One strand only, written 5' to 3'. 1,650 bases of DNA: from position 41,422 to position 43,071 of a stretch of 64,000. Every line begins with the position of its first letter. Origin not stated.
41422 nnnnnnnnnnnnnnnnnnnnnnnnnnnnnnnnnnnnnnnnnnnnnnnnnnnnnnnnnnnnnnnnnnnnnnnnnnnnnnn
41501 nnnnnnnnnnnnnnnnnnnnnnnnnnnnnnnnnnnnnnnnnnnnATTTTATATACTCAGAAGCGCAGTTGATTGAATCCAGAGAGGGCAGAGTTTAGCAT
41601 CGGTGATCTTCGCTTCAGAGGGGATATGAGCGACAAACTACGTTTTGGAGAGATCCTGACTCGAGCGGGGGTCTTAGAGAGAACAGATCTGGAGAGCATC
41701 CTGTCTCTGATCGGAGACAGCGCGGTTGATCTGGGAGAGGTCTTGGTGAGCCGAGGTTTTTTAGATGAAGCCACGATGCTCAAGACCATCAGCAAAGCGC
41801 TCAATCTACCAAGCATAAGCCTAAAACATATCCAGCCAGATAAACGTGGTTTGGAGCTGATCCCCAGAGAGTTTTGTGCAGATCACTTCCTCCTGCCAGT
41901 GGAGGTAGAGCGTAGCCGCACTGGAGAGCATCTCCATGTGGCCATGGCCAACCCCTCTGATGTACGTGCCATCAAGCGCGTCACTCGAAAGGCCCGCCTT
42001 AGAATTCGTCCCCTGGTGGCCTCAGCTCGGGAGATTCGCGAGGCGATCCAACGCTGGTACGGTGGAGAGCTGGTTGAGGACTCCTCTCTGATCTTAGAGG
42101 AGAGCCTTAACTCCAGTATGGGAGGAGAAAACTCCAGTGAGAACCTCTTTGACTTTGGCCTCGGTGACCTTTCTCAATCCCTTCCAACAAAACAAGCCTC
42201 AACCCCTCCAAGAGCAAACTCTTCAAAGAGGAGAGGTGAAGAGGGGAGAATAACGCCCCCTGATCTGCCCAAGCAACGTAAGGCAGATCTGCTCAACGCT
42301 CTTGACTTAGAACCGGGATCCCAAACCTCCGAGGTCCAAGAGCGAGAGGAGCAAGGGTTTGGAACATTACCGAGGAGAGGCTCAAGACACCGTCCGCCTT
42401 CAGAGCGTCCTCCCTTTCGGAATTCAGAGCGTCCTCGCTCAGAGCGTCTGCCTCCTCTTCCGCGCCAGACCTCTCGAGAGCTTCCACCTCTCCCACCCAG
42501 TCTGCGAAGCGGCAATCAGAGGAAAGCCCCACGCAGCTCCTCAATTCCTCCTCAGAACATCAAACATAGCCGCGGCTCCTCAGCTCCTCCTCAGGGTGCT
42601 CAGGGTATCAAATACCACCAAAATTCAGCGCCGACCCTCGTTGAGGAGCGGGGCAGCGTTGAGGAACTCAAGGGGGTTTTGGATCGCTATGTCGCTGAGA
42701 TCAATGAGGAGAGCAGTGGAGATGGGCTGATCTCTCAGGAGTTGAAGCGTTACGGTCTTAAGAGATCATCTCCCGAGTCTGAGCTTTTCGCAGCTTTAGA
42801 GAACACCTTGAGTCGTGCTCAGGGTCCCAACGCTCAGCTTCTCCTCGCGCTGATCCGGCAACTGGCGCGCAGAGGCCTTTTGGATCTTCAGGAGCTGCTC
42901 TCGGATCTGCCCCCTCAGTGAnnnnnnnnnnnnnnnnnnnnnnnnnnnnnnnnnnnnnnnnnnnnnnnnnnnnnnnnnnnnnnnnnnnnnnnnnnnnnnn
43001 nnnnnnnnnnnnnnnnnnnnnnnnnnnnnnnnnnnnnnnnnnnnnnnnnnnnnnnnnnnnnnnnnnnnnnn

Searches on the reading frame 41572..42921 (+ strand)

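Call 29: search_protein_families(library=pfam, proteins=[window:41572-42921:+], max_evalue=0.00001)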
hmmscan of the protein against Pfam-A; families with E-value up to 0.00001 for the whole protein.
window:41572-42921:+ (449 aa): 1 family
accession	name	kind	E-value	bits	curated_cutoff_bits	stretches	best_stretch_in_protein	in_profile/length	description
PF05157.20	MshEN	-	3e-18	66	23.1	1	77-167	1-88/90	MshEN domain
